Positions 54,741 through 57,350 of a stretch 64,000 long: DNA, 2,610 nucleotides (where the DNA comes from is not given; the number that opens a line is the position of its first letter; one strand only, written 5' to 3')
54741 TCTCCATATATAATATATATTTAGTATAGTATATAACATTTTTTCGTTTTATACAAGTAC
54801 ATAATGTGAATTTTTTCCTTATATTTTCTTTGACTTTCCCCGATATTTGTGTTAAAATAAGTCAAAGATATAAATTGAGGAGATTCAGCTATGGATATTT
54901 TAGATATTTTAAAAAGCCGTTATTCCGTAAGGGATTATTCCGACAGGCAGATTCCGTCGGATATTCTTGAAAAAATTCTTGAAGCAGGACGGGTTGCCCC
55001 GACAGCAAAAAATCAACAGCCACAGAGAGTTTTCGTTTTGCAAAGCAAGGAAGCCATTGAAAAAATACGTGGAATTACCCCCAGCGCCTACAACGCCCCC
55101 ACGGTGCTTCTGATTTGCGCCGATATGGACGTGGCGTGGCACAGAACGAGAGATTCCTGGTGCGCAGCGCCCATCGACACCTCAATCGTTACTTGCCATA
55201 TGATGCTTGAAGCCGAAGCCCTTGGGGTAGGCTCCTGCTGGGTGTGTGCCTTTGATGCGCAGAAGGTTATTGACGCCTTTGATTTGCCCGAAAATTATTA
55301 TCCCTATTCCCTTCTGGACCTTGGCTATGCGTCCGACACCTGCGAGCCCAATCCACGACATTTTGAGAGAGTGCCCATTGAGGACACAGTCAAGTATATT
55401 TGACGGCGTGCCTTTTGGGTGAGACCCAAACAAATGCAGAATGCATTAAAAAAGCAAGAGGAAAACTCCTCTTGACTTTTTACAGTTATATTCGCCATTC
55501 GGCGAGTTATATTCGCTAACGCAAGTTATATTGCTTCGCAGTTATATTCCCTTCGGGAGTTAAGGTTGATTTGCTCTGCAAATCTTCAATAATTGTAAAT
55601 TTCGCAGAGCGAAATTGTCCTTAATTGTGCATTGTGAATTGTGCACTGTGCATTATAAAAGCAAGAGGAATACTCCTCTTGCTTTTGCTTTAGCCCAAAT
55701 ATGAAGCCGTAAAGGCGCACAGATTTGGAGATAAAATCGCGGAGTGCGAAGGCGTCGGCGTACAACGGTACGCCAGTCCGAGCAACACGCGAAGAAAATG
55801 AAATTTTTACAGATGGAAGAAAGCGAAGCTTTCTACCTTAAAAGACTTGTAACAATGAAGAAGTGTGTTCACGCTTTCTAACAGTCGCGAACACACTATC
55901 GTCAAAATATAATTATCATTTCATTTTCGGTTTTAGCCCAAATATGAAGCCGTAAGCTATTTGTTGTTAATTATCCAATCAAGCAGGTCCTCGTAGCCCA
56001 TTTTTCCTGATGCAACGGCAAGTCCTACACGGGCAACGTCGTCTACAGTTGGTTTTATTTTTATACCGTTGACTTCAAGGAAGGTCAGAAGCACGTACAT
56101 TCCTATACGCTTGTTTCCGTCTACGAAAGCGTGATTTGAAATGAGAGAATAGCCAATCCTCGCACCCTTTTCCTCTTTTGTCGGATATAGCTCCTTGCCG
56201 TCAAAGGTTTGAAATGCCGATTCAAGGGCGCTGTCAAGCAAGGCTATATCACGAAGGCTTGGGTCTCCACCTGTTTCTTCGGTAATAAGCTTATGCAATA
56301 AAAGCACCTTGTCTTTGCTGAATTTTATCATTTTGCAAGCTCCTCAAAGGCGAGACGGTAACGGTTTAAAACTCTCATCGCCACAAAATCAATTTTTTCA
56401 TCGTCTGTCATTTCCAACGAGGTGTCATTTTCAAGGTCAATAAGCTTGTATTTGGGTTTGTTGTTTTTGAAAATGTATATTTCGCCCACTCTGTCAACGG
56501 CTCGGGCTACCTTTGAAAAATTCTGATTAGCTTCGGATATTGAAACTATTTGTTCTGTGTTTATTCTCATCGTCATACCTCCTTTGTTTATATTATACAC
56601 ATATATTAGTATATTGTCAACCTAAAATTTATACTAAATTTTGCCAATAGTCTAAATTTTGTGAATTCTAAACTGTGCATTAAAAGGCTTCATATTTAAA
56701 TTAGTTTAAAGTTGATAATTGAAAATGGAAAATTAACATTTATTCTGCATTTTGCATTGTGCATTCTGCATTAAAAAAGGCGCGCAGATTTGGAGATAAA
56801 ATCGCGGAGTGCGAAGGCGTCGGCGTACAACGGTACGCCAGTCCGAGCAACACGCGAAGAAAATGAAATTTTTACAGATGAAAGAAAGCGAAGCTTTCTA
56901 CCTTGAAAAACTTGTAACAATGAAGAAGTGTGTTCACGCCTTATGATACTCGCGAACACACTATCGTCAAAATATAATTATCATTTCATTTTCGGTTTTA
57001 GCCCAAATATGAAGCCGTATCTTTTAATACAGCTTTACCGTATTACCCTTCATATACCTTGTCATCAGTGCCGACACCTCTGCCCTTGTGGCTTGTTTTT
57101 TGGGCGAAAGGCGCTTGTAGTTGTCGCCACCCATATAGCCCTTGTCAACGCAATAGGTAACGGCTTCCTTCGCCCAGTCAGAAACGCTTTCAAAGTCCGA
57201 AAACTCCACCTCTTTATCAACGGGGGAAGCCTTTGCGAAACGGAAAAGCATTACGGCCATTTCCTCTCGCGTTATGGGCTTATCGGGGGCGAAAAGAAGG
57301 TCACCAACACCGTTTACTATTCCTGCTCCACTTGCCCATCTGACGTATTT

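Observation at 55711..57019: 244-bp direct repeats flank the phd-doc toxin-antitoxin cassette and look like a structured RNA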

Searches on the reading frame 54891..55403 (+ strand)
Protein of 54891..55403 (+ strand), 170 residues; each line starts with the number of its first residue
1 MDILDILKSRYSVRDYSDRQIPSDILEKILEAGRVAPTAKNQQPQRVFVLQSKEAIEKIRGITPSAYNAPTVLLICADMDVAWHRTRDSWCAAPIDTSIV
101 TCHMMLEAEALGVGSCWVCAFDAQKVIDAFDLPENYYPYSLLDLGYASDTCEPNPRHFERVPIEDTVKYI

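Call 25: find_encoding_contigs(protein=window:54891-55403:+, flank=5000, max_places=10)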
Protein window:54891-55403:+ (170 aa): 8 contigs read that carry it; 4 places shown.
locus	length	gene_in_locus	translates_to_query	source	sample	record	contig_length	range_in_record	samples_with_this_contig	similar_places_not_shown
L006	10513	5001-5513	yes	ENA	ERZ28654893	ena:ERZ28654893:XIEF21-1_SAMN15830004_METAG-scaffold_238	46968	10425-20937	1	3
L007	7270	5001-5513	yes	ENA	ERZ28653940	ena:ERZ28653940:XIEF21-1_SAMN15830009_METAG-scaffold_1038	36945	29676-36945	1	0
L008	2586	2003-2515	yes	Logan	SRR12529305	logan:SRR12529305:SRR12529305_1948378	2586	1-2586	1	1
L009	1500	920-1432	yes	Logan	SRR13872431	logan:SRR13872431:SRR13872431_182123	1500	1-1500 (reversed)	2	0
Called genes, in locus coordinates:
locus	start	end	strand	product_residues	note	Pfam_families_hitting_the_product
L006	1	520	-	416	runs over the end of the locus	-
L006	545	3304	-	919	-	PF07517:SecA_DEAD, PF00270:DEAD (weak), PF01043:SecA_PP_bind, PF21090:P-loop_SecA, PF07516:SecA_SW, PF02810:SEC-C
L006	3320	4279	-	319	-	PF01210:NAD_Gly3P_dh_N, PF07479:NAD_Gly3P_dh_C, PF20618:GPD_NAD_C_bact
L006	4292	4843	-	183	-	PF04260:DUF436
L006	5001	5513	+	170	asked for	PF14512:TM1586_NiRdase (faint), PF00881:Nitroreductase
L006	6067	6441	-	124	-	PF02661:Fic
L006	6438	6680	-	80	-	PF02604:PhdYeFM_antitox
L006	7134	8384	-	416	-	PF06452:CBM9_1, PF00395:SLH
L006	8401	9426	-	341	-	PF01408:GFO_IDH_MocA, PF02894:GFO_IDH_MocA_C, PF22725:GFO_IDH_MocA_C3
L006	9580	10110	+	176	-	-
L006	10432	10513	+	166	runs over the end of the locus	PF02559:CarD_TRCF_RID (weak)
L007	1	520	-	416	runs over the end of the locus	-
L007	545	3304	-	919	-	PF07517:SecA_DEAD, PF00270:DEAD (weak), PF01043:SecA_PP_bind, PF21090:P-loop_SecA, PF07516:SecA_SW, PF02810:SEC-C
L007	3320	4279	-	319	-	PF01210:NAD_Gly3P_dh_N, PF07479:NAD_Gly3P_dh_C, PF20618:GPD_NAD_C_bact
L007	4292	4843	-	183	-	PF04260:DUF436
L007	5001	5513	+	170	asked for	PF14512:TM1586_NiRdase (faint), PF00881:Nitroreductase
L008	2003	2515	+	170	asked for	PF14512:TM1586_NiRdase (faint), PF00881:Nitroreductase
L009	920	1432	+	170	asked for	PF14512:TM1586_NiRdase (faint), PF00881:Nitroreductase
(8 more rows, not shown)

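Call 46: find_homologous_proteins(query=window:54891-55403:+, max_evalue=1e-30)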
Query window:54891-55403:+ (170 aa): 1016 proteins with E <= 1e-30 among 1324 candidates; the best 120 are listed.
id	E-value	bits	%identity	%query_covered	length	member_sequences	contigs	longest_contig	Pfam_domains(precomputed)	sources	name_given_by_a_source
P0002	1.9e-109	381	97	100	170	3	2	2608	PF00881.30,PF14512.12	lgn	-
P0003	6.4e-90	317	79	100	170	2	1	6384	PF00881.30,PF14512.12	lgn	-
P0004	8.6e-89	314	77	100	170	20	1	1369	PF00881.30,PF14512.12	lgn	-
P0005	7.7e-88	311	78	100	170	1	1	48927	PF00881.30,PF14512.12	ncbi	-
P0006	8.7e-83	294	75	100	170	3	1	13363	PF00881.30,PF14512.12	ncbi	-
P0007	1.5e-77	277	74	100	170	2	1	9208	PF00881.30,PF14512.12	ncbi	-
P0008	9.9e-77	274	71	100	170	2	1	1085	PF00881.30,PF14512.12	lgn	-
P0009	1.3e-76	274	70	100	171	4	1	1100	PF00881.30,PF14512.12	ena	-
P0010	6.0e-76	272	68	100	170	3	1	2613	PF00881.30,PF14512.12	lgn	-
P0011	1.8e-75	270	67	100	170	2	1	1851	PF00881.30,PF14512.12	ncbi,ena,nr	ncbi:MAG: nitroreductase family protein [Clostridia bacterium]|nr:nitroreductase family protein [Clo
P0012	3.8e-75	269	69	100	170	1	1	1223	PF00881.30,PF14512.12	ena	-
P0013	7.6e-75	268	70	99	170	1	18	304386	PF00881.30,PF14512.12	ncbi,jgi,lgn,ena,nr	ncbi:MAG: nitroreductase [Ruminococcaceae bacterium]|nr:nitroreductase [Oscillospiraceae bacterium]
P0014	9.9e-75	268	68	100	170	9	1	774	PF00881.30,PF14512.12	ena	-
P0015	9.5e-74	265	68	100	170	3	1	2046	PF00881.30,PF14512.12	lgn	-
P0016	2.6e-71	257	65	100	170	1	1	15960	PF00881.30,PF14512.12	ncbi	-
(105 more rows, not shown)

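Call 47: find_encoding_contigs(protein=P0005, flank=10000, max_places=3)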
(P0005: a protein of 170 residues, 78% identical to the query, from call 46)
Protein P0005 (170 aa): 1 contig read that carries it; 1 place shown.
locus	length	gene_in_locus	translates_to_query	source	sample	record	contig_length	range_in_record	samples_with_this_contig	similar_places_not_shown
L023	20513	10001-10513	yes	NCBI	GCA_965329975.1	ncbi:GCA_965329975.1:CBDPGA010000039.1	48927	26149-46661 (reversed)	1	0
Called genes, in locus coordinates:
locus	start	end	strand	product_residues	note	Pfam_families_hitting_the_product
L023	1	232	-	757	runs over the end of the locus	PF08486:SpoIID (weak), PF01471:PG_binding_1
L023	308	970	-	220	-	PF04239:DUF421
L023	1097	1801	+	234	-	PF02585:PIG-L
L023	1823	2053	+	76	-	PF00381:PTS-HPr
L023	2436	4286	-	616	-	PF13522:GATase_6, PF13537:GATase_7, PF00733:Asn_synthase, PF06508:QueC (weak)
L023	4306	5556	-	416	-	-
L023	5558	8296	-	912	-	PF07517:SecA_DEAD, PF00270:DEAD, PF01043:SecA_PP_bind, PF21090:P-loop_SecA, PF07516:SecA_SW, PF02810:SEC-C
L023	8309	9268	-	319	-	PF01210:NAD_Gly3P_dh_N, PF07479:NAD_Gly3P_dh_C, PF20618:GPD_NAD_C_bact (weak)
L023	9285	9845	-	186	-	PF04260:DUF436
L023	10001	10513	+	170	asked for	PF14512:TM1586_NiRdase (faint), PF00881:Nitroreductase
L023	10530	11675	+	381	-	PF00890:FAD_binding_2 (weak), PF07992:Pyr_redox_2 (faint), PF12831:FAD_oxidored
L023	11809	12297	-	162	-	PF02559:CarD_TRCF_RID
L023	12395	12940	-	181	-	-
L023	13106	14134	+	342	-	PF01408:GFO_IDH_MocA, PF02894:GFO_IDH_MocA_C, PF22725:GFO_IDH_MocA_C3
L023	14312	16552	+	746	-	-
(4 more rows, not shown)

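Call 48: find_encoding_contigs(protein=P0006, flank=10000, max_places=3)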
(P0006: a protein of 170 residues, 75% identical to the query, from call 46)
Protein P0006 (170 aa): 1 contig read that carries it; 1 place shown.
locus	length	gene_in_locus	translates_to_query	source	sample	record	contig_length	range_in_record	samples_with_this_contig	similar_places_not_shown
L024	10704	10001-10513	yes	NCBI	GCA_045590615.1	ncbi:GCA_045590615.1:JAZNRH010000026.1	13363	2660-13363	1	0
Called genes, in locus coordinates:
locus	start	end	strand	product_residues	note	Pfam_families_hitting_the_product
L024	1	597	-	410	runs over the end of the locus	-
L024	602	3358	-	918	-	PF07517:SecA_DEAD, PF00270:DEAD (weak), PF01043:SecA_PP_bind, PF21090:P-loop_SecA, PF07516:SecA_SW, PF02810:SEC-C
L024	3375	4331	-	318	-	PF01210:NAD_Gly3P_dh_N, PF07479:NAD_Gly3P_dh_C, PF20618:GPD_NAD_C_bact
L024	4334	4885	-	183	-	PF04260:DUF436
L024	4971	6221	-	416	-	PF06452:CBM9_1, PF00395:SLH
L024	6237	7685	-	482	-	PF03062:MBOAT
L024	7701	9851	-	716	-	-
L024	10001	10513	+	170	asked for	PF14512:TM1586_NiRdase (faint), PF00881:Nitroreductase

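Call 49: find_encoding_contigs(protein=P0007, flank=10000, max_places=3)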
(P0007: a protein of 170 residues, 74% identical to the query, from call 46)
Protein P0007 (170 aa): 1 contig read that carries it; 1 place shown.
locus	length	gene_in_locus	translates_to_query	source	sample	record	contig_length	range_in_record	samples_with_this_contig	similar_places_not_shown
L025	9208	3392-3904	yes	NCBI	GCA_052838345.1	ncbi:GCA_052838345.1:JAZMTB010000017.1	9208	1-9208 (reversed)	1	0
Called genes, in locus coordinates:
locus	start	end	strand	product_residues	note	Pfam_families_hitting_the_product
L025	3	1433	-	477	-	?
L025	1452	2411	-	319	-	PF01210:NAD_Gly3P_dh_N, PF07479:NAD_Gly3P_dh_C, PF20618:GPD_NAD_C_bact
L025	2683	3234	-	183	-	PF04260:DUF436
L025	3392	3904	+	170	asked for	PF14512:TM1586_NiRdase (faint), PF00881:Nitroreductase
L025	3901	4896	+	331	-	PF00753:Lactamase_B, PF23023:Anti-Pycsar_Apyc1 (faint), PF02805:Ada_Zn_binding (faint)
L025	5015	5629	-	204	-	PF02661:Fic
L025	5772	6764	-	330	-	PF02661:Fic, PF21247:Fic-like_C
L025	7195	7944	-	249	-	PF13408:Zn_ribbon_recom, PF14287:DUF4368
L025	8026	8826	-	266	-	PF00239:Resolvase, PF07508:Recombinase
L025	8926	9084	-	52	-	PF14202:TnpW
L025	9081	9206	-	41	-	?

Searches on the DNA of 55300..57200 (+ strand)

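Call 5: search_rna_families(source=window, start=55300, end=57200, threshold=evalue, max_evalue=10, show_alignments=3)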
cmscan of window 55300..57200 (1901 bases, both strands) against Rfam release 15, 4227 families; matches with E-value up to 10: 16.
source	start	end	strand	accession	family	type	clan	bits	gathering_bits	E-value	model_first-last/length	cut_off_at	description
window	55483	55552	+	RF01706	Gut-1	Gene; sRNA;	-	29.5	50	0.0031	1-77/77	no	Gut-1 RNA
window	55555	55629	+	RF00788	mir-287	Gene; miRNA;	-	27.7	80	0.0029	1-73/73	no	mir-287 microRNA precursor family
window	56854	56897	+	RF02844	RefA9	Gene; antisense;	-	22.6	49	1.5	1-64/64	no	Enterococcus sRNA A9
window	55789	55830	+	RF02844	RefA9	Gene; antisense;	-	21.7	49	2.3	1-64/64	no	Enterococcus sRNA A9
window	55448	55482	-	RF04340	Plastid-psbJ-4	Cis-reg;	CL00152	21.6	55.2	0.89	1-65/65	no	Plastid-psbJ-4 3UTR RNA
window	55445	55531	-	RF02029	sraA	Gene; sRNA;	-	20.5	56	4.2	1-95/95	no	sraA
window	55561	55625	+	RF01913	mir-2778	Gene; miRNA;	-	20.4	86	0.9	1-77/77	no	mir-2778 microRNA precursor family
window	57036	57099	-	RF02628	Hrs1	Gene; sRNA;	-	19.5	56.4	0.92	1-74/74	no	Hfq-regulated sRNA 1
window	55860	55900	+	RF00730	mir-277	Gene; miRNA;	-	19.3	43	0.23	22-69/90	no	mir-277 microRNA precursor family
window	55447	55481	+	RF04340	Plastid-psbJ-4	Cis-reg;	CL00152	19.2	55.2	3.7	1-65/65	no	Plastid-psbJ-4 3UTR RNA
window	55406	55483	+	RF02029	sraA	Gene; sRNA;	-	19.2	56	8.1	1-95/95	no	sraA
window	56660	56717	+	RF01667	rox1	Cis-reg;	-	18.3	58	2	1-59/59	no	Drosophila rox1 ncRNA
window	55886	55984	+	RF01934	bxd_6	Gene; lncRNA;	-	17.1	50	4.3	1-93/93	no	Bithoraxoid conserved region 6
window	56969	57049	-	RF01234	SNORA47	Gene; snRNA; snoRNA; HACA-box;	-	16.6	45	1.6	1-138/138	no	Small nucleolar RNA SNORA47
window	55557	55627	+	RF03750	mir-2489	Gene; miRNA;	-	15.8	100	9.9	1-95/95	no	mir-2489 microRNA precursor family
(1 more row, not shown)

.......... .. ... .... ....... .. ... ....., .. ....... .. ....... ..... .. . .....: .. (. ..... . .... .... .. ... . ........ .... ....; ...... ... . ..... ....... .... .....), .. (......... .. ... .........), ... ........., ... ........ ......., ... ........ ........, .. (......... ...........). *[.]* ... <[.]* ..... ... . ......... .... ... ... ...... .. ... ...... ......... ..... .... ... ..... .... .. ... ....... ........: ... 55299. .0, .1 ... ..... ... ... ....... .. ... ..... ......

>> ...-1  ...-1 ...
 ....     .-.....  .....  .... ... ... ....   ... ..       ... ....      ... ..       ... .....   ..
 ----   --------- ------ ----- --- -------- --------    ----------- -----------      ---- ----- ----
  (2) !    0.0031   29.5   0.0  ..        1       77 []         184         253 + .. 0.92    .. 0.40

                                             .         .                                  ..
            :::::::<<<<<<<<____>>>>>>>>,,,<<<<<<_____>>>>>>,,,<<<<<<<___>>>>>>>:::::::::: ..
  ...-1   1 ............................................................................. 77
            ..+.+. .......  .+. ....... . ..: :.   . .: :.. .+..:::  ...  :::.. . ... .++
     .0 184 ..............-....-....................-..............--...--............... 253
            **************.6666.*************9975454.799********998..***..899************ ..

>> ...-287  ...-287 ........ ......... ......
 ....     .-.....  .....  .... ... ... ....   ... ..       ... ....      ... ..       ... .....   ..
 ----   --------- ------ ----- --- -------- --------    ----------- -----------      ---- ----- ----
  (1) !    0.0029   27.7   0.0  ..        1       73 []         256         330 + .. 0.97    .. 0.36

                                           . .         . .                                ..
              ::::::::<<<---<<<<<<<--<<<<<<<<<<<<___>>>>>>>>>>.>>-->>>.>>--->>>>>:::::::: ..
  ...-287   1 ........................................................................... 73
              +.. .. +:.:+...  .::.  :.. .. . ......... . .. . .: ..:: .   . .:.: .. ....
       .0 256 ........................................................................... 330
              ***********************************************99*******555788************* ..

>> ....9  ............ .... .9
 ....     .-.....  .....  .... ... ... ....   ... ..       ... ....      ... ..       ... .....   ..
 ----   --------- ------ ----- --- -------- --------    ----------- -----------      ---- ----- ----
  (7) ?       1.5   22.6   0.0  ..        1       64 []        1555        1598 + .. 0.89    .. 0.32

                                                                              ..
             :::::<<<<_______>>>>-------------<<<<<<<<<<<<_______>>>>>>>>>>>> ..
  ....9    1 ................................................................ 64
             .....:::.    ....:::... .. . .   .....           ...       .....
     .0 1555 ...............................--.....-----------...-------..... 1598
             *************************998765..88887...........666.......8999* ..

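Call 33: search_dna_similar(query=window:55689-55956:+, collection=plasmids, mode=distant, max_evalue=0.01)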
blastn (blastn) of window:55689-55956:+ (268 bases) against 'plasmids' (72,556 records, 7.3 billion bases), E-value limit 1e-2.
No match.

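Call 34: search_dna_similar(query=window:55689-55956:+, collection=phages, mode=distant, max_evalue=0.01)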
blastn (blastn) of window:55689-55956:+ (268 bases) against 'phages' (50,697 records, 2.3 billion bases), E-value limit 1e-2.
No match.

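Call 96: build_rna_model(alignment_id=A4, structure=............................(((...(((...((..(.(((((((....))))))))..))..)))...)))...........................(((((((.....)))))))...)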
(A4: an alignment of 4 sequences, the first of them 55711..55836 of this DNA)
Model R1 built from alignment A4 (4 sequences, 129 columns); structure: as given.
model positions 129; base pairs 23; branch points 1; effective number of sequences 1.12; information 0.59 bits per position. Calibrated on 0.2 Mb of random sequence (short: E-values are rough).
structure used (alignment columns):
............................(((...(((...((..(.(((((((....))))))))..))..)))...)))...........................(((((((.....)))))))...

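Call 97: search_with_rna_model(model_id=R1, sources=[window, L003, L022, L023, L024, L025, L026, L027, L029, L030, L031, L033, L034, L035, L036, L037, L038, L040, L041, L042, L045, L046, L047, L008, L009], max_evalue=1)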
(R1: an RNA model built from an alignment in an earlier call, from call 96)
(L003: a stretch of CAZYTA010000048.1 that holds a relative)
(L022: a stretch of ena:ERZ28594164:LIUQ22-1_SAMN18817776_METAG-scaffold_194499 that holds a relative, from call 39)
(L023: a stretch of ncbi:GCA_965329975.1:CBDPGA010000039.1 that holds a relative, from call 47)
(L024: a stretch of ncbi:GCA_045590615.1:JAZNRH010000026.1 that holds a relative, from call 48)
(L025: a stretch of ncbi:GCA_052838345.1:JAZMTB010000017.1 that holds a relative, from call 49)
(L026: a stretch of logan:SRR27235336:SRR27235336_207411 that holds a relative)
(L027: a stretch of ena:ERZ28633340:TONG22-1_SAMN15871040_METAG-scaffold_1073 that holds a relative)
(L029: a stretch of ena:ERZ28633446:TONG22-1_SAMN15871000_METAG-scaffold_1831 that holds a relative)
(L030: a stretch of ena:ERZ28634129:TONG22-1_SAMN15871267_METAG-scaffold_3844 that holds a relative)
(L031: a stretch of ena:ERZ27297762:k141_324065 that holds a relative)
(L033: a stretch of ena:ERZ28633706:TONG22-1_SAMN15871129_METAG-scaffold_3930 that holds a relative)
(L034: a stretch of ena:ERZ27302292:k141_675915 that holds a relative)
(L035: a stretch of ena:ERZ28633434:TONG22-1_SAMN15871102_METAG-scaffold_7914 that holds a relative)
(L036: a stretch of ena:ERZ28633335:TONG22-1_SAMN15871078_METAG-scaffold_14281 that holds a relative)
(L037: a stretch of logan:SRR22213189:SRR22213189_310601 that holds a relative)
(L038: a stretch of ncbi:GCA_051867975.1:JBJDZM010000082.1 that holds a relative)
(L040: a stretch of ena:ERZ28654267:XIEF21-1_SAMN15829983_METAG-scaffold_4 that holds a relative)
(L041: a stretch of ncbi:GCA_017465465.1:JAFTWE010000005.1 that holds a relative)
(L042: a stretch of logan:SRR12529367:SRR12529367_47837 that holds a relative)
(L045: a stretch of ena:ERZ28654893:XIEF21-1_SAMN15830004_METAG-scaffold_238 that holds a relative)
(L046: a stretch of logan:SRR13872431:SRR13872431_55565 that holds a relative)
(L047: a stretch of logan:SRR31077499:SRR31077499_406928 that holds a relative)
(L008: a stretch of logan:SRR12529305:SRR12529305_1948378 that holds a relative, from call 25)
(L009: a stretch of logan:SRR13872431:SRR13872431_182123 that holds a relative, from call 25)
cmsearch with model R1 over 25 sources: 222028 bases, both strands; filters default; matches with E-value up to 1: 6.
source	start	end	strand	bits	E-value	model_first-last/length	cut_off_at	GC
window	56776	56902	+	156.3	4e-28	1-129/129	no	0.49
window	55711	55837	+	156.3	4e-28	1-129/129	no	0.49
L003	122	250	+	150.7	4.9e-27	1-129/129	no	0.4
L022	530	658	-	146.7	2.9e-26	1-129/129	no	0.47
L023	5513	5603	-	20.2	0.11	1-129/129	no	0.35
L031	3423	3454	+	15.5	0.88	95-126/129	no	0.31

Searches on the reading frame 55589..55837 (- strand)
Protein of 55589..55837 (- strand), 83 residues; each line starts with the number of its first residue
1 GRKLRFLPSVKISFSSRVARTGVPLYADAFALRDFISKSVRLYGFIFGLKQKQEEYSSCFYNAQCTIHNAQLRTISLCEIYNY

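Call 37: find_homologous_proteins(query=A1, max_evalue=0.01)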
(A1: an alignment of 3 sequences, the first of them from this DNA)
Query A1 (3 sequences) (72 aa, profile of the alignment): 1 proteins with E <= 0.01 among 220 candidates.
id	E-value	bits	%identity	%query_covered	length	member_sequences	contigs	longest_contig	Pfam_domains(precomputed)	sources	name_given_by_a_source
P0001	3.8e-13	67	66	61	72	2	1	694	-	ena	-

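Call 39: find_encoding_contigs(protein=P0001, flank=10000, max_places=10)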
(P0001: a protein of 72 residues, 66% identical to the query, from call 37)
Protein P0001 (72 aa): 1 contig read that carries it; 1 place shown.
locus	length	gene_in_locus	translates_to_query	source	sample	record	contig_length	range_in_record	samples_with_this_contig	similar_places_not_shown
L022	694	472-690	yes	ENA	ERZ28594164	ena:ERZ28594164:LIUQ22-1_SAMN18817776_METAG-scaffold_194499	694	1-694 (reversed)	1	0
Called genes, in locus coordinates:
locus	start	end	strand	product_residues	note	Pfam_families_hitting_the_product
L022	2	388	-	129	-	?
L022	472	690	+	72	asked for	-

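Call 85: search_protein_representatives(alignment_id=A3)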
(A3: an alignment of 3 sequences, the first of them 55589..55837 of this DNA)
Query: 3 sequences, 68 profile positions. Proteins with E-value up to 0.001 (for the whole library): 4; up to 1e-10: 2; up to 1e-30: 1. The best 4 are listed.
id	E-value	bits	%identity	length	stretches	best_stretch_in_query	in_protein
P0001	1.1e-34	134.1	-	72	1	1-68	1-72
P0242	6.1e-14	67.7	-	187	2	2-47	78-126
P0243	2.5e-08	49.7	-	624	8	26-48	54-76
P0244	2.4e-05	40.2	-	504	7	16-40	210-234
